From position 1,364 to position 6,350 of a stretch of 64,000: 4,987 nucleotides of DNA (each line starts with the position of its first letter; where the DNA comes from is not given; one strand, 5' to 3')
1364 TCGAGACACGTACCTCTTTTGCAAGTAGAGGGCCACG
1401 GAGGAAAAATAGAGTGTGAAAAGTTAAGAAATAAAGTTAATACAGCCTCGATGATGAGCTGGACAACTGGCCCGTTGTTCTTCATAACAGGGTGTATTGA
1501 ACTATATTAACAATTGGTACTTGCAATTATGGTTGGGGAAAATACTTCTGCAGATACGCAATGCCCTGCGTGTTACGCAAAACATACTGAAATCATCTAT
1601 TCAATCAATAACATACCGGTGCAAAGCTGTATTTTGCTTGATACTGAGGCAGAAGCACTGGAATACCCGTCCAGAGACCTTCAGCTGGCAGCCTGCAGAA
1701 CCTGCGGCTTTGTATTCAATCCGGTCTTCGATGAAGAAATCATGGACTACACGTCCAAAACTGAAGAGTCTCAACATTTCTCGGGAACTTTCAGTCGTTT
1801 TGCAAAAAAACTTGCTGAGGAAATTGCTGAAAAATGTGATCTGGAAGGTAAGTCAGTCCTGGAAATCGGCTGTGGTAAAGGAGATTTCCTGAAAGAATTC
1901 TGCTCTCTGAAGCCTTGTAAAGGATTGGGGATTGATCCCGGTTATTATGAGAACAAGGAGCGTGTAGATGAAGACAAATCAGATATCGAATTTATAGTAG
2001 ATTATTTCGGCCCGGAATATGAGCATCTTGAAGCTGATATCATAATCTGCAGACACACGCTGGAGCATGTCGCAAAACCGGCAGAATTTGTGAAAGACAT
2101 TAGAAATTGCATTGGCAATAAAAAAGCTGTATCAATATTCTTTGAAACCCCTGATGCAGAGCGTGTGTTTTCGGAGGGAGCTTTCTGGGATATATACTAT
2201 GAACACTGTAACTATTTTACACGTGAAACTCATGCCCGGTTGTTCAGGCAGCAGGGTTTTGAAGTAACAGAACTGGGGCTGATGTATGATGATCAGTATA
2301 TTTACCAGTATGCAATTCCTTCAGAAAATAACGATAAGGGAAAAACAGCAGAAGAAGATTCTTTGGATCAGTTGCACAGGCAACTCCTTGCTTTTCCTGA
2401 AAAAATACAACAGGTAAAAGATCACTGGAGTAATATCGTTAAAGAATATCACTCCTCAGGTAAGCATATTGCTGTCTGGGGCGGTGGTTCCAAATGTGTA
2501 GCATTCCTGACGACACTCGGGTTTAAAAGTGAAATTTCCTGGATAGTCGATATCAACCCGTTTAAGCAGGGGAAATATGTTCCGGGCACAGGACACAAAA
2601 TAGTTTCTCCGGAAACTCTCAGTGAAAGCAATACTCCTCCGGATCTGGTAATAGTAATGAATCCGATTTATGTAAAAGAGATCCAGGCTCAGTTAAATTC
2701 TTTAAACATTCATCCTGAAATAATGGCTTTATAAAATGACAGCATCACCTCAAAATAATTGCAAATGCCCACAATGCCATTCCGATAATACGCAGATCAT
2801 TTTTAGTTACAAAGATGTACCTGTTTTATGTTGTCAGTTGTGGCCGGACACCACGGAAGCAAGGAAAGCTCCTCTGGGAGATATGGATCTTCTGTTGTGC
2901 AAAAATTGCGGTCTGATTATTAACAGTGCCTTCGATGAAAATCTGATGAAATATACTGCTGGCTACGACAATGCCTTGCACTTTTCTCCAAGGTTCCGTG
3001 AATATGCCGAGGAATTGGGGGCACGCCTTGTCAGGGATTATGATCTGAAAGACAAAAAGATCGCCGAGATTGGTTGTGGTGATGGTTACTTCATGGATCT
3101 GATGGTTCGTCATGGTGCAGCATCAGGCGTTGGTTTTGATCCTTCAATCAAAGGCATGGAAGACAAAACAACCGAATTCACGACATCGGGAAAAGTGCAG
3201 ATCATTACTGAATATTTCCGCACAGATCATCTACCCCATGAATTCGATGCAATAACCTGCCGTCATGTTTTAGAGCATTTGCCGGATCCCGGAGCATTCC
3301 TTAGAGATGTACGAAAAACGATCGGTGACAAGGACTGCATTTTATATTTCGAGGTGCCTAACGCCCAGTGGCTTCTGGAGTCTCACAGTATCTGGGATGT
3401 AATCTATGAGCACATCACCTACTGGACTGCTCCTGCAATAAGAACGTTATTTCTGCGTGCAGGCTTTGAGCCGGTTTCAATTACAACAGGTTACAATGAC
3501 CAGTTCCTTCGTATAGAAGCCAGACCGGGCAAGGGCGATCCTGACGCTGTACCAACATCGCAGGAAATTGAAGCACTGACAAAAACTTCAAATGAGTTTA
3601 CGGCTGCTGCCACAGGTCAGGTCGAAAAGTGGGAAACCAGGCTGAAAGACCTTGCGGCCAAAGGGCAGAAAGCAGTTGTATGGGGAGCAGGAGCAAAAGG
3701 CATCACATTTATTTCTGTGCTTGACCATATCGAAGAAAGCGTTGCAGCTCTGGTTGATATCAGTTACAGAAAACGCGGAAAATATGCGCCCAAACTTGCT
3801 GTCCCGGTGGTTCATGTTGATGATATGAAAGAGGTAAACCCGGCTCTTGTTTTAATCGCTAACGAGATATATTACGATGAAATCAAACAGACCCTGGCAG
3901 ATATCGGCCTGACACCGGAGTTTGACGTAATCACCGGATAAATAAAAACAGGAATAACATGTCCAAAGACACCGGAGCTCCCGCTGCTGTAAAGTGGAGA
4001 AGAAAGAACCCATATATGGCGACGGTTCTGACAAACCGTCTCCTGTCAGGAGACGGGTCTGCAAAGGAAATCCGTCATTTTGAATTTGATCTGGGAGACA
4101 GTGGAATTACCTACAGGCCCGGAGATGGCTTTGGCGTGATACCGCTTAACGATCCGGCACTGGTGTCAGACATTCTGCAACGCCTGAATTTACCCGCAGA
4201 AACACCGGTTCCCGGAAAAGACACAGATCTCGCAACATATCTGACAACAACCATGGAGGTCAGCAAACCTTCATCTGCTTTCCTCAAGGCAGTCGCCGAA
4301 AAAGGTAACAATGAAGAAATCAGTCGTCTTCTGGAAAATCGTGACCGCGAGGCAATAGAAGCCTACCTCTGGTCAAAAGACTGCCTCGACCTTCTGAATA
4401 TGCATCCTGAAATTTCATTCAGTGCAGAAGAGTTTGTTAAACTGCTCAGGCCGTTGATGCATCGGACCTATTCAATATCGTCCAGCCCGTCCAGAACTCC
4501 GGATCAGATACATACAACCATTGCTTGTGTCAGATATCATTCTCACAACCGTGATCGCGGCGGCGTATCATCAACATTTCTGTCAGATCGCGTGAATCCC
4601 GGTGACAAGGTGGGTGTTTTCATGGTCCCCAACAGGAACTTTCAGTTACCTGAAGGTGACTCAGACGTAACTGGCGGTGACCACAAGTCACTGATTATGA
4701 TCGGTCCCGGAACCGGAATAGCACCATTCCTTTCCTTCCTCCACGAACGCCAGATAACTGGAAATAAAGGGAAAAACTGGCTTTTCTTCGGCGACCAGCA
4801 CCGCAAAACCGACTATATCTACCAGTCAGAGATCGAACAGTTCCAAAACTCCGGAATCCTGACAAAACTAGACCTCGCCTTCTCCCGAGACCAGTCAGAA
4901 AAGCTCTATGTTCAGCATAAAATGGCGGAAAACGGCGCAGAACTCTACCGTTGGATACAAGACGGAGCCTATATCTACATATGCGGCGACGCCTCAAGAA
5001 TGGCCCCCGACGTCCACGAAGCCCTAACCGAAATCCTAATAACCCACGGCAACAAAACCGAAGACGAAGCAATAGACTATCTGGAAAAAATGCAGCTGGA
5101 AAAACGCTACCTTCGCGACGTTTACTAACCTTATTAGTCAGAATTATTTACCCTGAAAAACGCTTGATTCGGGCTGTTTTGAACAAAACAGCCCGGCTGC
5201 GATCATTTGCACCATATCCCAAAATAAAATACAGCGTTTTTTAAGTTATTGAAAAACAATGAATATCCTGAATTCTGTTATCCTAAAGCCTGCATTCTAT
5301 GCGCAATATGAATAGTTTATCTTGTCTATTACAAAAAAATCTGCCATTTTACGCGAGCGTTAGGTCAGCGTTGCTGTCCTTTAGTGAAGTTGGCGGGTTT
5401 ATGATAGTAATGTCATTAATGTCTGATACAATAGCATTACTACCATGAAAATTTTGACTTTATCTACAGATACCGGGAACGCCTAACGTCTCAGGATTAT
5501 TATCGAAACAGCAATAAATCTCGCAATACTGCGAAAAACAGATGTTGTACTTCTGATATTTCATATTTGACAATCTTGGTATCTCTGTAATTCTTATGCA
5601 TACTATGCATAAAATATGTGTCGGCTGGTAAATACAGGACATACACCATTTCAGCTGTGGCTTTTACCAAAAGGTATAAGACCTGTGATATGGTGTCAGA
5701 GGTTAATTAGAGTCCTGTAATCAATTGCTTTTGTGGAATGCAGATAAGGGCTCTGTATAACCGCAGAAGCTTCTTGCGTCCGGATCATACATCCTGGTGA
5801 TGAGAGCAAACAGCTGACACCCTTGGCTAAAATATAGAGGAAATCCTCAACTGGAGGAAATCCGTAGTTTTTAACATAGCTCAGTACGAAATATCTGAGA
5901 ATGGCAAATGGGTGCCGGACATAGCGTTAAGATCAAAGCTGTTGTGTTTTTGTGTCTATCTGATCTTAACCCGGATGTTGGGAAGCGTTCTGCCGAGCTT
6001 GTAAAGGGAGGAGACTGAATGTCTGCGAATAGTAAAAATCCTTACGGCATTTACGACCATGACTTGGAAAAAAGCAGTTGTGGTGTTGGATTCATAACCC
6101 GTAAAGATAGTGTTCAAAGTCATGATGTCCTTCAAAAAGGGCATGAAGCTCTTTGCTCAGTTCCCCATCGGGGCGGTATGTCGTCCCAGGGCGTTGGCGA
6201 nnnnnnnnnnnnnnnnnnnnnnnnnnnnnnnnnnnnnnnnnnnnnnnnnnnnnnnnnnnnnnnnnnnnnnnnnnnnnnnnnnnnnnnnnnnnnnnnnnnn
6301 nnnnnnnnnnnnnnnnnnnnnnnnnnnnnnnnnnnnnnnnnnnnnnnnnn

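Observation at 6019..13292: Oversized GltB-type glutamate synthase translationally coupled to a CysJ-type diflavin reductase instead of GltD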

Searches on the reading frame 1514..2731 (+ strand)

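Call 7: search_protein_families(library=pfam, proteins=[window:1514-2731:+])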
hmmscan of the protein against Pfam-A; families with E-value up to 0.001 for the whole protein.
window:1514-2731:+ (406 aa): 6 families
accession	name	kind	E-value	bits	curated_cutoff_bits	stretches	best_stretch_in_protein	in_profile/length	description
PF13489.12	Methyltransf_23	-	2.5e-24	86.3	27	1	96-253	8-163/164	Methyltransferase domain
PF08484.17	Methyltransf_14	-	6.4e-18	65.5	23.5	1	288-396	40-147/160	C-methyltransferase C-terminal domain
PF08242.18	Methyltransf_12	-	3e-07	31.5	30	1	116-200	1-92/98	Methyltransferase domain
PF08241.18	Methyltransf_11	-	2.2e-06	28.7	21.2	1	116-199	1-86/95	Methyltransferase domain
PF13649.12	Methyltransf_25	-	2.8e-05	25.1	27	1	115-199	1-92/97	Methyltransferase domain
PF13847.12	Methyltransf_31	-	0.0001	22.5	27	1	111-200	3-101/145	Methyltransferase domain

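Call 8: search_protein_families(library=ncbifam, proteins=[window:1514-2731:+])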
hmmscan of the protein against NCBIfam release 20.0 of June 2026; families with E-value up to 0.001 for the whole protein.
window:1514-2731:+ (406 aa): 3 families
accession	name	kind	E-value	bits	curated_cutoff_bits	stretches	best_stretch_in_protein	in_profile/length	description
TIGR01983.1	UbiG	equivalog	4.9e-07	29.3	102.95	1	105-203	43-146/228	bifunctional 2-polyprenyl-6-hydroxyphenol methylase/3-demethylubiquinol 3-O-methyltransferase UbiG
TIGR04543.1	ketoArg_3Met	equivalog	0.00014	21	425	1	103-150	141-191/336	2-ketoarginine methyltransferase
NF043040.1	corrin_prot_MT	hypoth_equivalog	0.00097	18.6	180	0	98-128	28-58/216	corrinoid protein-associated methyltransferase CpaM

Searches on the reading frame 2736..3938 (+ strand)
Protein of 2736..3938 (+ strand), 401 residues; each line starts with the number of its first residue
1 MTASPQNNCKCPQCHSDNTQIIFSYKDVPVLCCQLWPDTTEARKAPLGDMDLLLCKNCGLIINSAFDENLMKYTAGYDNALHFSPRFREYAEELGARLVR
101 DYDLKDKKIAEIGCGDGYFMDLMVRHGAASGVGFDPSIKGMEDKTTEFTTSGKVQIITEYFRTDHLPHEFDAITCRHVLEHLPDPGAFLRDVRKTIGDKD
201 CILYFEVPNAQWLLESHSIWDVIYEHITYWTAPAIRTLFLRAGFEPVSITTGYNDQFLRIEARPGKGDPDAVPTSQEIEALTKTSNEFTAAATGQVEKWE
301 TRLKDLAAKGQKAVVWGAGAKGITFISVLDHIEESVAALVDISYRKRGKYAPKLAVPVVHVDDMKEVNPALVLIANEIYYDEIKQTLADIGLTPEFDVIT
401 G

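Call 7: search_protein_families(library=pfam, proteins=[window:2736-3938:+])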
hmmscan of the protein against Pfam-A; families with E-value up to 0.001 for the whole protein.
window:2736-3938:+ (401 aa): 7 families
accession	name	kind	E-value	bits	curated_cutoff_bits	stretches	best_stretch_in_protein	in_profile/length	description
PF13489.12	Methyltransf_23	-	1.5e-23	83.8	27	1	87-248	6-163/164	Methyltransferase domain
PF08484.17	Methyltransf_14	-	1.9e-12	47.7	23.5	1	284-389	42-147/160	C-methyltransferase C-terminal domain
PF08241.18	Methyltransf_11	-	7.8e-10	39.7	21.2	1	111-194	2-85/95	Methyltransferase domain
PF08242.18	Methyltransf_12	-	1.5e-09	38.9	30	1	111-195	2-91/98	Methyltransferase domain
PF13649.12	Methyltransf_25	-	5.5e-08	33.8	27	1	109-194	1-91/97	Methyltransferase domain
PF08003.17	Methyltransf_9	-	9.4e-08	31.8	23.8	1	103-139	113-149/315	Protein of unknown function (DUF1698)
PF13847.12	Methyltransf_31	-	0.0005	20.2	27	0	105-198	3-103/145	Methyltransferase domain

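Call 8: search_protein_families(library=ncbifam, proteins=[window:2736-3938:+])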
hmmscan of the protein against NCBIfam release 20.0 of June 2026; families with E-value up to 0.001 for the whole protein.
window:2736-3938:+ (401 aa): 6 families
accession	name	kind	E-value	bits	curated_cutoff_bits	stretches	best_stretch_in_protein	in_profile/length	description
NF011650.0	PRK15068.1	equivalog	1.5e-11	43.7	209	1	103-196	120-217/324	tRNA 5-methoxyuridine(34)/uridine 5-oxyacetic acid(34) synthase CmoB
TIGR00452.1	TIGR00452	equivalog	6.1e-10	38.4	275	1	103-197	115-212/316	tRNA 5-methoxyuridine(34)/uridine 5-oxyacetic acid(34) synthase CmoB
TIGR01983.1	UbiG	equivalog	5.8e-09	35.6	102.95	1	102-212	46-158/228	bifunctional 2-polyprenyl-6-hydroxyphenol methylase/3-demethylubiquinol 3-O-methyltransferase UbiG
NF045667.1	MTase_DVU1556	equivalog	1.4e-06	27.9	155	1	105-196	22-111/213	DVU_1556 family methyltransferase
TIGR02072.1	BioC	equivalog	2.1e-05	24.5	184.95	1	88-245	17-172/244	malonyl-ACP O-methyltransferase BioC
NF043040.1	corrin_prot_MT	hypoth_equivalog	0.0002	20.8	180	1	91-183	27-124/216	corrinoid protein-associated methyltransferase CpaM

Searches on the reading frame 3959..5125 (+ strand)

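Call 7: search_protein_families(library=pfam, proteins=[window:3959-5125:+])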
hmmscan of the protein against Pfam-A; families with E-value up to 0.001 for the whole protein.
window:3959-5125:+ (389 aa): 2 families
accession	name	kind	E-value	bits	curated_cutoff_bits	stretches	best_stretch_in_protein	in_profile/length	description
PF00667.26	FAD_binding_1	-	1.2e-29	104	32.3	1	15-207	5-222/222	FAD binding domain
PF00175.26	NAD_binding_1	-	3.9e-16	60.1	22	1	247-353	1-108/109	Oxidoreductase NAD-binding domain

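Call 8: search_protein_families(library=ncbifam, proteins=[window:3959-5125:+])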
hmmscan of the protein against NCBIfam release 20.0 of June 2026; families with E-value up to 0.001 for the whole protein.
window:3959-5125:+ (389 aa): 10 families
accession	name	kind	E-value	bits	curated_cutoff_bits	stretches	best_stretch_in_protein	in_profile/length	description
TIGR01931.1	cysJ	equivalog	4.8e-130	435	668.15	1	11-389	227-597/597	assimilatory sulfite reductase (NADPH) flavoprotein subunit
NF004859.0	PRK06214.1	equivalog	8.4e-126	420.7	432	1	9-389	168-539/539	sulfite reductase subunit alpha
NF008197.0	PRK10953.1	equivalog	5.4e-108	361.8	838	1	12-389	232-601/601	NADPH-dependent assimilatory sulfite reductase flavoprotein subunit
NF058510.1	bifunc_CpcD_PetH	exception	1.3e-28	99.8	635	2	167-389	179-405/405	bifunctional rod-capping linker CpcD/ferredoxin--NADP reductase PetH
NF045929.1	FNRPetHCyano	equivalog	1.2e-26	93.5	600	2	166-387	182-409/411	ferredoxin--NADP reductase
TIGR03224.1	benzo_boxA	equivalog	2e-18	66.5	459.2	1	164-369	194-395/411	benzoyl-CoA 2,3-epoxidase subunit BoxA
NF040810.1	BenC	equivalog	1.3e-09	37.6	430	1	149-362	129-321/333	benzoate 1,2-dioxygenase electron transfer component BenC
NF009805.0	PRK13289.1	equivalog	2.4e-08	33.3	432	1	168-361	205-382/399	NO-inducible flavohemoprotein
TIGR02160.1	PA_CoA_Oxy5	hypoth_equivalog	1.1e-07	31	420.8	1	168-358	51-228/352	1,2-phenylacetyl-CoA epoxidase subunit PaaE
NF045803.1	MethMoxFADbindMmoC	equivalog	1.3e-05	24.1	500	1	201-300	180-270/343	aromatic/alkene monooxygenase hydroxylase FAD-binding subunit MmoC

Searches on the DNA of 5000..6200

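Call 19: search_rna_families(source=window, start=5000, end=6200, threshold=evalue, max_evalue=1)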
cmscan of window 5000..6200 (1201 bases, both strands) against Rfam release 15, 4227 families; matches with E-value up to 1: 1.
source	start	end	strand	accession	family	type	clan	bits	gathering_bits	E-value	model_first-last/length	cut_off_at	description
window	5642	5695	-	RF03706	mir-2253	Gene; miRNA;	-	20.3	47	0.36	1-57/57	no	mir-2253 microRNA precursor family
